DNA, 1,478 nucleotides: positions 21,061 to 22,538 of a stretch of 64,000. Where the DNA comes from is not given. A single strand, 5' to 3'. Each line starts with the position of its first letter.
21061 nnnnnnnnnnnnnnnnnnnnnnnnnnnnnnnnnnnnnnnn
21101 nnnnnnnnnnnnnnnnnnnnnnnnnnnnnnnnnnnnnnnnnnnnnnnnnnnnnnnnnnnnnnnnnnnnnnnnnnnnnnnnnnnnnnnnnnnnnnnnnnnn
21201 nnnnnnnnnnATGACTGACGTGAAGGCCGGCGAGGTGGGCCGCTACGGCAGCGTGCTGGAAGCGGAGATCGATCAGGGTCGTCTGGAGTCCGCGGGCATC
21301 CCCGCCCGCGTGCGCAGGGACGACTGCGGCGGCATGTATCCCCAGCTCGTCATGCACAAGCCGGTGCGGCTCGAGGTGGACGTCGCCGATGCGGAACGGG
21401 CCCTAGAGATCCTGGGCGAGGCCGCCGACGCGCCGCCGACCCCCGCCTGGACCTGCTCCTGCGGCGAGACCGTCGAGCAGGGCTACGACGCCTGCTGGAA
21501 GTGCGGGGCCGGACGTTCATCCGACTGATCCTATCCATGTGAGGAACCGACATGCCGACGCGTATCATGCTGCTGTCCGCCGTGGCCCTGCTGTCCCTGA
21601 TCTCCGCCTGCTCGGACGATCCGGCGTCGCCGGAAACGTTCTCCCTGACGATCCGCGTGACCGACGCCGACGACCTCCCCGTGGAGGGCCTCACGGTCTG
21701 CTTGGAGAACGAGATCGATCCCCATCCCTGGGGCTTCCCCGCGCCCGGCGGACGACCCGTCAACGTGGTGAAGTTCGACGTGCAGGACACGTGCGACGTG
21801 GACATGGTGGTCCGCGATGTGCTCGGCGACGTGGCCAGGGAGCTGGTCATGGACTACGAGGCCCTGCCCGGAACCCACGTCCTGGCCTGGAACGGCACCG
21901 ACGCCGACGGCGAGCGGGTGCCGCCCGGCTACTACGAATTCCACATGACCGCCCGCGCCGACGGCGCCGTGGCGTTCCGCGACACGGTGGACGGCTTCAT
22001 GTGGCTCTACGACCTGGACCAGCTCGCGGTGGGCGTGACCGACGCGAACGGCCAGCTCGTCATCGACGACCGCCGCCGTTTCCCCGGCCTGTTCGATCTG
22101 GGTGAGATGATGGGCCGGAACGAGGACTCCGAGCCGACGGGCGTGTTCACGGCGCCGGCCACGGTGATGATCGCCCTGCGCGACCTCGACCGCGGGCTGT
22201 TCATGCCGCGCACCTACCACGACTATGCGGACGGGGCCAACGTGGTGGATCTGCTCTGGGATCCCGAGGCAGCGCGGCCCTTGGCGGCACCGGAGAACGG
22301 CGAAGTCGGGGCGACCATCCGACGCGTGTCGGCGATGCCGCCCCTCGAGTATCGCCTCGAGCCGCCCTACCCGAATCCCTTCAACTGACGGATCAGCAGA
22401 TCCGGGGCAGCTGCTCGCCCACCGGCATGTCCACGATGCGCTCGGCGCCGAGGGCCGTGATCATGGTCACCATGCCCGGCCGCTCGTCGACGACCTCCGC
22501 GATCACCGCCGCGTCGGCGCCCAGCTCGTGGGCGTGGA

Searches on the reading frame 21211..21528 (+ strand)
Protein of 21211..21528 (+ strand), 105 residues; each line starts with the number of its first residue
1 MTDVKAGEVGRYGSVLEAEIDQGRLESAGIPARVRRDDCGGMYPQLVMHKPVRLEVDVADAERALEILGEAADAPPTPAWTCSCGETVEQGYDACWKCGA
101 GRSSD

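Call 75: search_protein_families(library=pfam, proteins=[window:21211-21528:+], max_evalue=0.0001)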
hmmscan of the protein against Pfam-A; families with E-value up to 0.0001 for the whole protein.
window:21211-21528:+ (105 aa): 1 family
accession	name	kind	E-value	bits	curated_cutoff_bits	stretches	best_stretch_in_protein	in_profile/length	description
PF09413.15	DUF2007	-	3.4e-06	27.6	25.7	1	9-71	4-65/66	Putative prokaryotic signal transducing protein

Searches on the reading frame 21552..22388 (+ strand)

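Call 75: search_protein_families(library=pfam, proteins=[window:21552-22388:+], max_evalue=0.0001)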
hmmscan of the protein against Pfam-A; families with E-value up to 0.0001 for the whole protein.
window:21552-22388:+ (278 aa): 1 family
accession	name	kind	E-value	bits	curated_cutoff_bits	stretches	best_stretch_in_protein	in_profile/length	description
PF13860.13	FlgD_ig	-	4.3e-09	36.7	27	1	83-136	25-77/79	FlgD Ig-like domain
